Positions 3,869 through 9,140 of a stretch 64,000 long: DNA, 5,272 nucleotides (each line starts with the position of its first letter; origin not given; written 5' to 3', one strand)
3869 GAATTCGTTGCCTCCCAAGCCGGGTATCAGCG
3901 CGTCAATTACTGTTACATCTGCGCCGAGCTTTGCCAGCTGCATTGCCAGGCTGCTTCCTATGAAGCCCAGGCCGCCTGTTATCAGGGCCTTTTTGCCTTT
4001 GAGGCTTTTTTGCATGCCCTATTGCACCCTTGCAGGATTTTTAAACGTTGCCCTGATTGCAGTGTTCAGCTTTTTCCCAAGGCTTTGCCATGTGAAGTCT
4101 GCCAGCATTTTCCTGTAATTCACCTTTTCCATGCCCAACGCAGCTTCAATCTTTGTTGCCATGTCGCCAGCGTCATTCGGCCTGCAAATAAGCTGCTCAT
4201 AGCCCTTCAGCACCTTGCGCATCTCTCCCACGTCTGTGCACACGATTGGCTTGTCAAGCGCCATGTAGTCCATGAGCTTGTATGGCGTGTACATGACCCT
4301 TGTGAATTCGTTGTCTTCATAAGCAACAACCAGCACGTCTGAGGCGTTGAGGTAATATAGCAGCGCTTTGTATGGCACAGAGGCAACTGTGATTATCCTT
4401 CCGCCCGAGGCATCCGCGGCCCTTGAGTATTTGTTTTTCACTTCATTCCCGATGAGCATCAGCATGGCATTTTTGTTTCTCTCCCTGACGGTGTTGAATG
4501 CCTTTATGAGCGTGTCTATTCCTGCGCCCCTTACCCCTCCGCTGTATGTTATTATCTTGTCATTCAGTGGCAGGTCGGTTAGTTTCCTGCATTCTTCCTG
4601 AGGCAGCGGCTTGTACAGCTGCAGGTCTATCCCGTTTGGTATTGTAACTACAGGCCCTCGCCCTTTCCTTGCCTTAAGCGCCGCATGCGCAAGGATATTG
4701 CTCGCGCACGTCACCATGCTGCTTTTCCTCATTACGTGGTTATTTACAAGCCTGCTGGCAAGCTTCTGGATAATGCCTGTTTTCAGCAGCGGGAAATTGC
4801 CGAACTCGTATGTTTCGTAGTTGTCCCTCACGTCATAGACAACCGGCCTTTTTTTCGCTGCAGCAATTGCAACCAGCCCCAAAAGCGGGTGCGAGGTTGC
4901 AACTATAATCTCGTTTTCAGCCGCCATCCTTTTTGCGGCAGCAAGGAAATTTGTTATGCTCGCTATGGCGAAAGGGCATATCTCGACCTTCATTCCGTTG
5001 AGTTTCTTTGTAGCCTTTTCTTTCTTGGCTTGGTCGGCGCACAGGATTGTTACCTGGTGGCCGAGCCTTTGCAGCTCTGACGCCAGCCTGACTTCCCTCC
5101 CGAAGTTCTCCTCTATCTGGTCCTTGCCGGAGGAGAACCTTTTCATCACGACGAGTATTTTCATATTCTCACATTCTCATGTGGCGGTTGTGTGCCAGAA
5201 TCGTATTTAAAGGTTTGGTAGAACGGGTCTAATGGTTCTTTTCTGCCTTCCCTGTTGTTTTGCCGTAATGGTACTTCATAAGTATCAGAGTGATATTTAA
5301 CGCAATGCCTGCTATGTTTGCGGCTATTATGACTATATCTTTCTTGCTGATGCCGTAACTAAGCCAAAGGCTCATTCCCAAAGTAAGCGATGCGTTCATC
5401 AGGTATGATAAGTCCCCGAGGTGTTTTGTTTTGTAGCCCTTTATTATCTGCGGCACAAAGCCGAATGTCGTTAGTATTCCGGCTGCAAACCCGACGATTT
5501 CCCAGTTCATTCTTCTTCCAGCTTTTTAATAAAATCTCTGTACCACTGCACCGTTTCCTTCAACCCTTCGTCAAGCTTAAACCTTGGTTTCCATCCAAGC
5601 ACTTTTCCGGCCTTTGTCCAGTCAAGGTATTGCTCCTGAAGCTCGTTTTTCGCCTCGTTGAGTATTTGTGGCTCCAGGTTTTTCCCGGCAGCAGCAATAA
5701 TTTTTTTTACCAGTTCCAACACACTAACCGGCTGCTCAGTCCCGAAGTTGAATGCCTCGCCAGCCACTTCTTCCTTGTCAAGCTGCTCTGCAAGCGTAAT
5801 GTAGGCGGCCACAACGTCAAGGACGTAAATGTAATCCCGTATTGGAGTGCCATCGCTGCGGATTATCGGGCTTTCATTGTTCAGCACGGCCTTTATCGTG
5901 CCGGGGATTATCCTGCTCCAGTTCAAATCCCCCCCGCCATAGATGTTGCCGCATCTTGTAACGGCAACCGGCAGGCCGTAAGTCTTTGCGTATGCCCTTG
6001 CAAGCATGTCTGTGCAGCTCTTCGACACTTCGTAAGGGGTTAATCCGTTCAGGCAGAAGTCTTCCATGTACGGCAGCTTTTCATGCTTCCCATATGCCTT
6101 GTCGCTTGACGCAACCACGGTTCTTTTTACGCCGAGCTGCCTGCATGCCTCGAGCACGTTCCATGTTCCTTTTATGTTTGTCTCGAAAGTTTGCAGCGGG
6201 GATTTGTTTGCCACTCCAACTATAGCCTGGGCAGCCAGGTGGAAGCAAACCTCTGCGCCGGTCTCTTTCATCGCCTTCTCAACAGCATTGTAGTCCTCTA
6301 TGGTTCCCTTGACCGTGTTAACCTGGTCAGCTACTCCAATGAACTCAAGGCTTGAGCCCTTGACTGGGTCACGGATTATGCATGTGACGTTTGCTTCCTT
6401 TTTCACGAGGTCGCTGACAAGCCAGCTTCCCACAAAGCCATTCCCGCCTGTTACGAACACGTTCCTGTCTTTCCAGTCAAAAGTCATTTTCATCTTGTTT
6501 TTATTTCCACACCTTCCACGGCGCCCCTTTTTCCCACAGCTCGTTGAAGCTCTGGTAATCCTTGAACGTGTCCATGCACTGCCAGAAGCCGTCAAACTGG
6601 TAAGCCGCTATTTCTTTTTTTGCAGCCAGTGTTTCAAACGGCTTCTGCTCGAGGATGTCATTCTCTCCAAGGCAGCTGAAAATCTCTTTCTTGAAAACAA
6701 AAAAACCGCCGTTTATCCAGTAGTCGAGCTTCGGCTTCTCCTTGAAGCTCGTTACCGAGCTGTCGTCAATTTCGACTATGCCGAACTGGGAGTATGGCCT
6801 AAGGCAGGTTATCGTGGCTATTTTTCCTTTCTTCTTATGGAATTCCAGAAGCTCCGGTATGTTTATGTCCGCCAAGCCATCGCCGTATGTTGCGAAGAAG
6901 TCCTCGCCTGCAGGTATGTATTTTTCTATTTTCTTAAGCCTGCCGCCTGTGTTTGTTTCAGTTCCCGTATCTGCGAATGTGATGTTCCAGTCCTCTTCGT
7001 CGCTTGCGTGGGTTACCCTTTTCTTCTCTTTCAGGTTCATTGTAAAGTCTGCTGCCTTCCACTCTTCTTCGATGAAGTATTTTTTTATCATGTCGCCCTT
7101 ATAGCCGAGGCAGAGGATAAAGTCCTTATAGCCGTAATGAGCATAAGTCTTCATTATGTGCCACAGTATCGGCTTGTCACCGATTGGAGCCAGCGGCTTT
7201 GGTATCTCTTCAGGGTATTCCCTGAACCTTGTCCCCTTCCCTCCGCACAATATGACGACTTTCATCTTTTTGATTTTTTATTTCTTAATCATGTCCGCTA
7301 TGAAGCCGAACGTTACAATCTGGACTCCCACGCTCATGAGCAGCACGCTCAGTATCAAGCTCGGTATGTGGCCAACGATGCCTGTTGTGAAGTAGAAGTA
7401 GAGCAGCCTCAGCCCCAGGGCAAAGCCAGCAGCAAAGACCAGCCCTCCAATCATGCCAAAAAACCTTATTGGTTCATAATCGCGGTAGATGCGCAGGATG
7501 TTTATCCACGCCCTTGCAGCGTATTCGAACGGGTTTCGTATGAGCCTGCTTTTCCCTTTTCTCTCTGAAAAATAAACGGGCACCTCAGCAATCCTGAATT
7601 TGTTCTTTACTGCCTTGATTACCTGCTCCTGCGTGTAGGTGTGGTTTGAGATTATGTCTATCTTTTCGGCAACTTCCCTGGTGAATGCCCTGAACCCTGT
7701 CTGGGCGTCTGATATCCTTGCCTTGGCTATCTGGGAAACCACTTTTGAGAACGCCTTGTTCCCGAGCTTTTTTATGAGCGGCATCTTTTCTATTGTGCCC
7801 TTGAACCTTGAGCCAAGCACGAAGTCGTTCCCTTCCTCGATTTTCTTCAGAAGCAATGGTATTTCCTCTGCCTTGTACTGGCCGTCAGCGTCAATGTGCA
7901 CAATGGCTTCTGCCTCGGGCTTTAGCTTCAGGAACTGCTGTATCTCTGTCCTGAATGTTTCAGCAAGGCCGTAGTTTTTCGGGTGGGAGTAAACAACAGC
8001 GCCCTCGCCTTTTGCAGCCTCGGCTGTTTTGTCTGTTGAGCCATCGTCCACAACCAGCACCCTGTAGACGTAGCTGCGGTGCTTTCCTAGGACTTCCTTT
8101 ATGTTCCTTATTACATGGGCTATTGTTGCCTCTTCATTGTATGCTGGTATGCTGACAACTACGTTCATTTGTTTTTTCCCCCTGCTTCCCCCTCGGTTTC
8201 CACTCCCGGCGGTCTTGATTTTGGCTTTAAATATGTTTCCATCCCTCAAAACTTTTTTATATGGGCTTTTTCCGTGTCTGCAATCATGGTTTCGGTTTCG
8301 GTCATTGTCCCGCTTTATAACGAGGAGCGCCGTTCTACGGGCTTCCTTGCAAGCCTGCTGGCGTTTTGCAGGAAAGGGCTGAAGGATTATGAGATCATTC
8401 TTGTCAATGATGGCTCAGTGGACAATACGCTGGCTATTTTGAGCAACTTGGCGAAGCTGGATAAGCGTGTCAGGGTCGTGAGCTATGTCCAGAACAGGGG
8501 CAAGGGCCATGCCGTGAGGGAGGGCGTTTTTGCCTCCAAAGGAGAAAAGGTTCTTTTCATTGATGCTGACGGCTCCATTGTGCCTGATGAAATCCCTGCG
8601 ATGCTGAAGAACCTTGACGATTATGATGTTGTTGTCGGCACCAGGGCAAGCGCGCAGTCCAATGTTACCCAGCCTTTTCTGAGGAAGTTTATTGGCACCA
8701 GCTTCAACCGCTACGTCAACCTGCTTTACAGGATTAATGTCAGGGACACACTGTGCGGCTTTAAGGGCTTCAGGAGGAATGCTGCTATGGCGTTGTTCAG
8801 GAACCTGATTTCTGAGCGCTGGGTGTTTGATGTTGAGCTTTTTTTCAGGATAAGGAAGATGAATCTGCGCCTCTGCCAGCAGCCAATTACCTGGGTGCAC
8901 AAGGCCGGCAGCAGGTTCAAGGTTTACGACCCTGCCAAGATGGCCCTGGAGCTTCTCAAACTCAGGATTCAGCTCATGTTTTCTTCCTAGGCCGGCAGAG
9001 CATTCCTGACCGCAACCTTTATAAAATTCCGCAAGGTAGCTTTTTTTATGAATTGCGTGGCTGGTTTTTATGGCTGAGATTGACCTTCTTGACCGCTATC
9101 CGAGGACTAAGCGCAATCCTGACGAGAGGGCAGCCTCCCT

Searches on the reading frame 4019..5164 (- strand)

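Call 11: search_protein_families(library=pfam, proteins=[window:4019-5164:-], max_evalue=0.00001)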
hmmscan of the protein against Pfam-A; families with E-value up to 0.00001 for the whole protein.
window:4019-5164:- (381 aa): 4 families
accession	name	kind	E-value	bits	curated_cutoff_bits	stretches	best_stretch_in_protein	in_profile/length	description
PF13692.12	Glyco_trans_1_4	-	1.3e-16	61.6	27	1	203-343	2-140/142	Glycosyl transferases group 1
PF00534.26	Glycos_transf_1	-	4.8e-15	56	26.4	1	190-351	3-162/172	Glycosyl transferases group 1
PF13439.12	Glyco_transf_4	-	4.7e-13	50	28.5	1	26-182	10-169/170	Glycosyltransferase Family 4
PF13579.12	Glyco_trans_4_4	-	3.3e-09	37.7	29.7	1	26-178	9-158/158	Glycosyl transferase 4-like domain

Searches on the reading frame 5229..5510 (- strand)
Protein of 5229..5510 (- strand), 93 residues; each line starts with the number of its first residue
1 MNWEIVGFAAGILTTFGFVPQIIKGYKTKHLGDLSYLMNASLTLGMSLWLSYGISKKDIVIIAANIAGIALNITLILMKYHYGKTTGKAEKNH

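Call 55: search_protein_families(library=pfam, proteins=[window:5229-5510:-], max_evalue=0.01)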
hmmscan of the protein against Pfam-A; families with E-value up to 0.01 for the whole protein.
window:5229-5510:- (93 aa): 4 families
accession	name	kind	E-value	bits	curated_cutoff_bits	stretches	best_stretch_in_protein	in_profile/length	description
PF03083.21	MtN3_slv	-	1.6e-10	41.3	23.7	1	19-84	19-84/87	Sugar efflux transporter for intercellular exchange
PF04193.19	PQ-loop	-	1.2e-07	31.8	22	1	4-57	3-56/61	PQ loop repeat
PF07578.16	LAB_N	-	0.0064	17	26.7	0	6-71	1-65/71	Lipid A Biosynthesis N-terminal domain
PF07907.16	YibE_F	-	0.0099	15.9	27.2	0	7-90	26-106/241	YibE/F-like protein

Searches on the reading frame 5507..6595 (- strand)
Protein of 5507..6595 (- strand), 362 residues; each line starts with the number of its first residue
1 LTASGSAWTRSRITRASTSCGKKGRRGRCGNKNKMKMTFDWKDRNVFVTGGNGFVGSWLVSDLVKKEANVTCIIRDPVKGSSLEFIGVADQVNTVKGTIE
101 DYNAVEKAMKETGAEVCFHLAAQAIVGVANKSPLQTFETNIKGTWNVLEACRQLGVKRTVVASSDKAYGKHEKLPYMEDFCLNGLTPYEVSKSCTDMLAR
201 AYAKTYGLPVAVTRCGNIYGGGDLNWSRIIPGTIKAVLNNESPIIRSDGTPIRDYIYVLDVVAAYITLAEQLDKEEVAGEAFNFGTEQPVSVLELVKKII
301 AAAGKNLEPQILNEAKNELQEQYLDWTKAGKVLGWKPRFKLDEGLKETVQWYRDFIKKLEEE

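Call 11: search_protein_families(library=pfam, proteins=[window:5507-6595:-], max_evalue=0.00001)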
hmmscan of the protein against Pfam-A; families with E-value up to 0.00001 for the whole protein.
window:5507-6595:- (362 aa): 7 families
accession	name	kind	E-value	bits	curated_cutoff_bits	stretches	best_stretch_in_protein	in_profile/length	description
PF01370.27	Epimerase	-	1.6e-53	182.1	20.9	1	46-284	1-239/240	NAD dependent epimerase/dehydratase family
PF16363.11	GDP_Man_Dehyd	-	1.5e-52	179.6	27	1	47-348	1-332/332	GDP-mannose 4,6 dehydratase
PF01073.25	3Beta_HSD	-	9.1e-22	77.8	22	1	48-307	2-272/280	3-beta hydroxysteroid dehydrogenase/isomerase family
PF02719.21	Polysacc_synt_2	-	1e-19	71.2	20.2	1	46-308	1-252/293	Polysaccharide biosynthesis protein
PF07993.18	NAD_binding_4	-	5.5e-13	49.1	20.1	1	48-222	1-211/258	Male sterility protein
PF13460.12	NAD_binding_10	-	7.7e-13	49.1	27.2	1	50-170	1-104/184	NAD(P)H-binding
PF04321.23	RmlD_sub_bind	-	4.6e-12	46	27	1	45-306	2-234/287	RmlD substrate binding domain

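Call 51: search_protein_families(library=ncbifam, proteins=[window:5507-6595:-], max_evalue=1e-20)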
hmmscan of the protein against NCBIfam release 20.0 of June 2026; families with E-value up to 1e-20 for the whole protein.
window:5507-6595:- (362 aa): 13 families
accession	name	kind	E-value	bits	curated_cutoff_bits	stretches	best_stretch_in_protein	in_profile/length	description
TIGR02622.1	CDP_4_6_dhtase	equivalog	1.7e-68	231.3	278.45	1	41-358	2-336/352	CDP-glucose 4,6-dehydratase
TIGR01181.1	dTDP_gluc_dehyt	equivalog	2.1e-53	181.5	365.1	1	46-354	2-313/321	dTDP-glucose 4,6-dehydratase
TIGR04180.1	EDH_00030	hypoth_equivalog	6.9e-51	173.1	475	1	46-339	1-296/297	NAD-dependent 4,6-dehydratase LegB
TIGR01179.1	galE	equivalog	5.4e-45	153.6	262.3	1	46-354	2-327/332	UDP-glucose 4-epimerase GalE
NF007582.0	PRK10217.1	equivalog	3.2e-31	108.7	698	1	44-352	2-331/355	dTDP-glucose 4,6-dehydratase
NF007490.0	PRK10084.1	subfamily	9.9e-31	107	649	1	46-354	3-336/361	dTDP-glucose 4,6-dehydratase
NF007956.0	PRK10675.1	subfamily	2.5e-30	105.8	394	0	45-193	2-154/338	UDP-glucose 4-epimerase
NF011728.1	PRK15181.1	equivalog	2.3e-26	92.6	760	1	46-354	18-339/348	Vi polysaccharide biosynthesis UDP-N-acetylglucosaminuronic acid C-4 epimerase TviC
NF042423.1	oxyalk_red_Shew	equivalog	6.7e-24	84.6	580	1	44-304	9-258/331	2-alkyl-3-oxoalkanoate reductase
TIGR02197.1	heptose_epim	equivalog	9.1e-24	84.2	274.6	1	47-353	2-314/316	ADP-glyceromanno-heptose 6-epimerase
NF047922.1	GDPFucSynFcl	equivalog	1.6e-22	80.3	500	1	43-354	2-303/308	GDP-L-fucose synthase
TIGR03466.1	HpnA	hypoth_equivalog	4.9e-22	78.2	367.65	0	45-210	2-162/327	hopanoid-associated sugar epimerase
NF042422.1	oxyalk_red_OleD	equivalog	2.8e-21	76.2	580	0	45-305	2-252/329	2-alkyl-3-oxoalkanoate reductase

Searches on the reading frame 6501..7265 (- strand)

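Call 11: search_protein_families(library=pfam, proteins=[window:6501-7265:-], max_evalue=0.00001)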
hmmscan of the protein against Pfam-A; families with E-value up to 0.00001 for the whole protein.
window:6501-7265:- (254 aa): 2 families
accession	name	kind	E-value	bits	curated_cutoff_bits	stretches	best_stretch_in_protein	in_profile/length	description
PF00483.29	NTP_transferase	-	1.6e-23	84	21.2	1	2-237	1-235/245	Nucleotidyl transferase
PF12804.13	NTP_transf_3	-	1e-06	29.5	27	1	3-56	1-49/160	MobA-like NTP transferase domain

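Call 51: search_protein_families(library=ncbifam, proteins=[window:6501-7265:-], max_evalue=1e-20)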
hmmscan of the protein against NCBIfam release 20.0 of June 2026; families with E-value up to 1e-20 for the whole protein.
window:6501-7265:- (254 aa): 3 families
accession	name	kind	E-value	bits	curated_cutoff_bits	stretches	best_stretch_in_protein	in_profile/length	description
TIGR02623.1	G1P_cyt_trans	equivalog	1.5e-89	299.9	300.25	1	1-253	1-255/255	glucose-1-phosphate cytidylyltransferase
NF049965.1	GlMnHpPGnyltfHddC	equivalog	8.9e-26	90.9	300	1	1-242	1-219/221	D-glycero-D-manno-heptose 1-phosphate guanosyltransferase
TIGR03992.1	Arch_glmU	subfamily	1.7e-25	89.8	292.1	0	1-71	1-71/393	bifunctional sugar-1-phosphate nucleotidylyltransferase/acetyltransferase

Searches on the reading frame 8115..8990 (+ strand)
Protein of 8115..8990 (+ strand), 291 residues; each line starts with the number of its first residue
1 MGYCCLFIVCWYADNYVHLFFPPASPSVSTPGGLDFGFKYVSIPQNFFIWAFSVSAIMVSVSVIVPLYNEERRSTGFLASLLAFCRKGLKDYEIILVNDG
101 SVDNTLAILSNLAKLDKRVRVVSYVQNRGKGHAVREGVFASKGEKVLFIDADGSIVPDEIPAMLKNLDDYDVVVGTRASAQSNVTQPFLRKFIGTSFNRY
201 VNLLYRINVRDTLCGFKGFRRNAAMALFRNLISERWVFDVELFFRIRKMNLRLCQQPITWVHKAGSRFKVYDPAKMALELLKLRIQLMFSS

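Call 3: search_protein_families(library=pfam, proteins=[window:8115-8990:+])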
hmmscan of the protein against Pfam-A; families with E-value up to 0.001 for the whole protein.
window:8115-8990:+ (291 aa): 4 families
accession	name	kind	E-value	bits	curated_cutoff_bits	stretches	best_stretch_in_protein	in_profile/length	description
PF00535.33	Glycos_transf_2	-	1.7e-32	113.1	23.3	1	62-227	1-167/168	Glycosyl transferase family 2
PF10111.15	Glyco_tranf_2_2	-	1.1e-08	35.4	27.3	1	62-165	1-104/276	Glycosyltransferase like family 2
PF13641.12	Glyco_tranf_2_3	-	3.2e-08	34.3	27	1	61-181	3-126/230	Glycosyltransferase like family 2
PF13704.12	Glyco_tranf_2_4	-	0.00093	20.1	27.5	0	78-153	7-82/98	Glycosyl transferase family 2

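Call 4: search_protein_families(library=ncbifam, proteins=[window:8115-8990:+])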
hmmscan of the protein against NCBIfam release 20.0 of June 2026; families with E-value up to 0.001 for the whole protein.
window:8115-8990:+ (291 aa): 22 families
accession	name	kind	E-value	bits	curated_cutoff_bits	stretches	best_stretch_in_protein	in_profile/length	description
NF047588.1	GlcsyltransPgfSStrep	equivalog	7.3e-23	81.2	500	1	60-228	2-168/308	glycosyltransferase PgfS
NF007986.1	PRK10714.1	equivalog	1.1e-20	73.9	529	1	59-229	6-174/316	undecaprenyl-phosphate 4-deoxy-4-formamido-L-arabinose transferase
TIGR03937.1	PgaC_IcaA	equivalog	2.3e-19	69.6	422.3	1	59-169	45-152/407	poly-beta-1,6-N-acetyl-D-glucosamine synthase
NF007482.0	PRK10073.1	equivalog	2.3e-16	59.7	423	1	59-171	6-116/334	glycosyltransferase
TIGR04182.1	glyco_TIGR04182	equivalog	7.2e-16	58.4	325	1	61-269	2-200/293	S-layer glycoprotein N-glycosyltransferase AglJ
NF041875.1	EPS_EpsD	equivalog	8.4e-14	51.7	370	1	61-203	1-142/325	exopolysaccharide biosynthesis glycosyltransferase EpsD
NF058614.1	PPMAGASynPpgS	equivalog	1.2e-12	47.7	370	1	61-262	2-198/226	polyprenyl-phospho-N-acetylgalactosaminyl synthase PpgS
TIGR03111.1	glyc2_xrt_Gpos1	hypoth_equivalog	3e-12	46.1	363.95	1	56-171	46-160/439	TIGR03111 family XrtG-associated glycosyltransferase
NF047683.1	TeichurnBiosyTuaG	equivalog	5.6e-12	45.8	400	1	60-166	7-110/252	teichuronic acid biosynthesis protein TuaG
TIGR04283.1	glyco_like_mftF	equivalog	3.8e-11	43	182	1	61-172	1-102/221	TIGR04283 family arsenosugar biosynthesis glycosyltransferase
NF041391.1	DPhHxTase_Halo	equivalog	1.3e-10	40.6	375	1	95-267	27-190/213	dolichyl-phosphate hexose transferase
TIGR04242.1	nodulat_NodC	equivalog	4.4e-10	39.1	550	1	56-193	45-182/395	chitooligosaccharide synthase NodC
TIGR03965.1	mycofact_glyco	equivalog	6.3e-10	38.5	280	1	58-174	73-186/467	mycofactocin biosynthesis glycosyltransferase MftF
NF050050.1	ProtGlycPglI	equivalog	3.2e-09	36.6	500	1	60-177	3-119/306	GalNAc(5)-diNAcBac-PP-undecaprenol beta-1,3-glucosyltransferase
NF010496.0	PRK13915.1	equivalog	4.3e-08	32.6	262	1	59-153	31-127/307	glucosyl-3-phosphoglycerate synthase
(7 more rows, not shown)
